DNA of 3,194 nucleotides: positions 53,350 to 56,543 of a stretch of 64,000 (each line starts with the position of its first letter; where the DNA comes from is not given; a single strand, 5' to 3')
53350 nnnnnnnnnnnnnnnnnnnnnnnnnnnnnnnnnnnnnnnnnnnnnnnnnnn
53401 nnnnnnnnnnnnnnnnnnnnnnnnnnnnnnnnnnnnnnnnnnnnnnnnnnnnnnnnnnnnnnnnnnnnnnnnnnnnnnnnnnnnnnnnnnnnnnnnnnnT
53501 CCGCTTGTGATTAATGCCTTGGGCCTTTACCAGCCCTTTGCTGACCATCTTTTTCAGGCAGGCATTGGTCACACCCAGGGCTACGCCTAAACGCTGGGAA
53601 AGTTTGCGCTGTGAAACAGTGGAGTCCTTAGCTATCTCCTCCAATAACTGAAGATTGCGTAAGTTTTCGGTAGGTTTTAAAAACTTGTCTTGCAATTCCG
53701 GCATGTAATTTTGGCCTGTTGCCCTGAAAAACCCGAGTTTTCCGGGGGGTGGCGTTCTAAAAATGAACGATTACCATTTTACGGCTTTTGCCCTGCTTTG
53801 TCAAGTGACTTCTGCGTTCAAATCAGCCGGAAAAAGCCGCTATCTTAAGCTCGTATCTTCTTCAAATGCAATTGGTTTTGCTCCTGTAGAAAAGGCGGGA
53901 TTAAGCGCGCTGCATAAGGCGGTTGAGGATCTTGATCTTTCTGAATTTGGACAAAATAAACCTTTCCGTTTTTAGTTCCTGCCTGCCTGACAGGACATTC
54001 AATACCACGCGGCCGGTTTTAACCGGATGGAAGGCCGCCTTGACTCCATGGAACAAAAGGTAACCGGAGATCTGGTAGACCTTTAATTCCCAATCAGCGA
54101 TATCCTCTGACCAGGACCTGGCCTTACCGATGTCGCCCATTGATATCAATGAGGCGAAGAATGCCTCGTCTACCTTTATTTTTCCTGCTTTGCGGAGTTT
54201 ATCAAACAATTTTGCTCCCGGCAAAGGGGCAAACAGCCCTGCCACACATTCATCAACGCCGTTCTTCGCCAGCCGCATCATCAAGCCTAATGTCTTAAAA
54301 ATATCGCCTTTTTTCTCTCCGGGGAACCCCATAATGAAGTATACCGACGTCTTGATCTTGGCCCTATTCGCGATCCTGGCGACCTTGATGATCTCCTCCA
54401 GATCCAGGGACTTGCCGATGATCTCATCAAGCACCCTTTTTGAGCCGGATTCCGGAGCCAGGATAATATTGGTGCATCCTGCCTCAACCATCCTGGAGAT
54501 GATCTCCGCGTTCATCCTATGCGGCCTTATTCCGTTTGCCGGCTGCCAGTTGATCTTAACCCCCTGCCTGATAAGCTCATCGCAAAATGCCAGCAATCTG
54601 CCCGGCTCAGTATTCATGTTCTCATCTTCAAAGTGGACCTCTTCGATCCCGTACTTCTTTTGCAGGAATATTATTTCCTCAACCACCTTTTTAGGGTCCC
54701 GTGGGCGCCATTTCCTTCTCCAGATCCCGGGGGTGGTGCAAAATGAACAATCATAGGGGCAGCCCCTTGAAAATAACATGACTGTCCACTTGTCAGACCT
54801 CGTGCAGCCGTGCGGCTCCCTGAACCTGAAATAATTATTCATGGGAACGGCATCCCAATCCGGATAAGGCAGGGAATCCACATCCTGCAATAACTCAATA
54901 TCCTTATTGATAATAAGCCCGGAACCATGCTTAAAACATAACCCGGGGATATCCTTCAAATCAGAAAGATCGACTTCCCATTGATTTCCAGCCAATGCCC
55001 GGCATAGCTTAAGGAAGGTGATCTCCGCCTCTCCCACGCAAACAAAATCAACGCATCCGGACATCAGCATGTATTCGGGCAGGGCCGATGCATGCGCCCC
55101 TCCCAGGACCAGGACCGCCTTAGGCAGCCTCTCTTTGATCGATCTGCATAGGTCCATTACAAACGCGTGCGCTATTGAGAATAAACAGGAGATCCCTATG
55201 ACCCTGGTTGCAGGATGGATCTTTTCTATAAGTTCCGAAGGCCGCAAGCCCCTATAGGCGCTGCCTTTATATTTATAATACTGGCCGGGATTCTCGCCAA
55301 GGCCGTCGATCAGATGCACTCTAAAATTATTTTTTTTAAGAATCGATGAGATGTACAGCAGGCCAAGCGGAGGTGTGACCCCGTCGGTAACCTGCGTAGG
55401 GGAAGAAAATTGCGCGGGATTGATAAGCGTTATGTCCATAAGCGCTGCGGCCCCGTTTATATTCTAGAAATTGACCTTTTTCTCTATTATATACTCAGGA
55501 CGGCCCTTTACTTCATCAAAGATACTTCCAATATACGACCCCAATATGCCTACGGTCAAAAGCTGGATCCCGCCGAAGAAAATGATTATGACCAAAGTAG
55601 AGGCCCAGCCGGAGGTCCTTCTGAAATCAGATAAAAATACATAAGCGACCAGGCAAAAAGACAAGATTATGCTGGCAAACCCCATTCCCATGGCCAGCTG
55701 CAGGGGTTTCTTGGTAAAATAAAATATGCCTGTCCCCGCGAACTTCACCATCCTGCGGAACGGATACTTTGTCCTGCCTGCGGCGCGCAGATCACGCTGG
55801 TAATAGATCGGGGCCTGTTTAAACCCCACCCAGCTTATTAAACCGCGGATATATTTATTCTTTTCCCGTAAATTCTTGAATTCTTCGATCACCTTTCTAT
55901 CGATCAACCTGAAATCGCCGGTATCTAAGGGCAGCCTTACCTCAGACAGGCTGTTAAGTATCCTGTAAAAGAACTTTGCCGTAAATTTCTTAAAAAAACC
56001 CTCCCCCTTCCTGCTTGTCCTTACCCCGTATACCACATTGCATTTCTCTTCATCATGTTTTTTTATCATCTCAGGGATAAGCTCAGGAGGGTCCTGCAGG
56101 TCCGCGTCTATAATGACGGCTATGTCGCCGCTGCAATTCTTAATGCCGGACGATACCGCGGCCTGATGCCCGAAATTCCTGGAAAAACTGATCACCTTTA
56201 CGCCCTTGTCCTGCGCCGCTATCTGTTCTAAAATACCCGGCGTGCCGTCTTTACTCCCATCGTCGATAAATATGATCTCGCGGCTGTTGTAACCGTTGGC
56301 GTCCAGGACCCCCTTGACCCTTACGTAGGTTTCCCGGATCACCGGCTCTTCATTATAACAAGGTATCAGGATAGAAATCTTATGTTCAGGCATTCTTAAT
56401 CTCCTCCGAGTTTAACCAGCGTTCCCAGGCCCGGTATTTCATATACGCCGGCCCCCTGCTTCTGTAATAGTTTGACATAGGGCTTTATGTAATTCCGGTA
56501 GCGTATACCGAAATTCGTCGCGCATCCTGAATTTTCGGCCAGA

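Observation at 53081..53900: Only sizeable intergenic gap, followed by a winged-helix/Rossmann regulator with a Rex-like layout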

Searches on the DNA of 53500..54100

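Call 51: search_rna_families(source=window, start=53500, end=54100, threshold=evalue, max_evalue=1)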
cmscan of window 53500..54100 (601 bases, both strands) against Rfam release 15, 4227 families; matches with E-value up to 1: 0.
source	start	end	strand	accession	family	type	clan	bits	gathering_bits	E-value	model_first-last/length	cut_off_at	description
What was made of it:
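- Tried and rejected: An Rfam scan of 53500-54100 at E <= 1 found nothing (call 51).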

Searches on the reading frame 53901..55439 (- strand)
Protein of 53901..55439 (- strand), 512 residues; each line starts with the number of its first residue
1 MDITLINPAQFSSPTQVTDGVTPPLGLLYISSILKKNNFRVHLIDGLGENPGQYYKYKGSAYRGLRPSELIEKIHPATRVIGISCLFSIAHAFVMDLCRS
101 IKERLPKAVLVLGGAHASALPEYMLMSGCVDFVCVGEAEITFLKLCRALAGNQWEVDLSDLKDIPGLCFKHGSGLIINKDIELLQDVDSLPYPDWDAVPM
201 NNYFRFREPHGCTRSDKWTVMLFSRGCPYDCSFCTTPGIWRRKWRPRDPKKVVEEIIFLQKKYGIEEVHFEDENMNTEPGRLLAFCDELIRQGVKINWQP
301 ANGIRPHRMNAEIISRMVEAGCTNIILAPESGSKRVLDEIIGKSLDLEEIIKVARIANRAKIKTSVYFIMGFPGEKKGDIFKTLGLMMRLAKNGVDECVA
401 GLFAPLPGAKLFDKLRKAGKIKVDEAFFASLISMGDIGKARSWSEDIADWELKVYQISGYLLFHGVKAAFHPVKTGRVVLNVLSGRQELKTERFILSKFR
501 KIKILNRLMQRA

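Call 23: search_protein_families(library=pfam, proteins=[window:53901-55439:-], max_evalue=0.00001)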
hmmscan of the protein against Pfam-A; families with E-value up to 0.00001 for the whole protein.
window:53901-55439:- (512 aa): 2 families
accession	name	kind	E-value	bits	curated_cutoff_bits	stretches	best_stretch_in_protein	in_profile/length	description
PF04055.27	Radical_SAM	-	2.5e-21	77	29.5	1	222-384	2-163/166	Radical SAM superfamily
PF02310.24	B12-binding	-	1.6e-16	60.7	32.1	1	19-143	9-118/121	B12 binding domain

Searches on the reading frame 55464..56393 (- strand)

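Call 23: search_protein_families(library=pfam, proteins=[window:55464-56393:-], max_evalue=0.00001)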
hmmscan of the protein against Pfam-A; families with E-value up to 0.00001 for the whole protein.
window:55464-56393:- (309 aa): 2 families
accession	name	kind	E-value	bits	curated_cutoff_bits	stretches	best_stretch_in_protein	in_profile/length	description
PF00535.33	Glycos_transf_2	-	2.6e-38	132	23.3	1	7-171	1-166/168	Glycosyl transferase family 2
PF13641.12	Glyco_tranf_2_3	-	7.8e-12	46.1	27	1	5-177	2-179/230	Glycosyltransferase like family 2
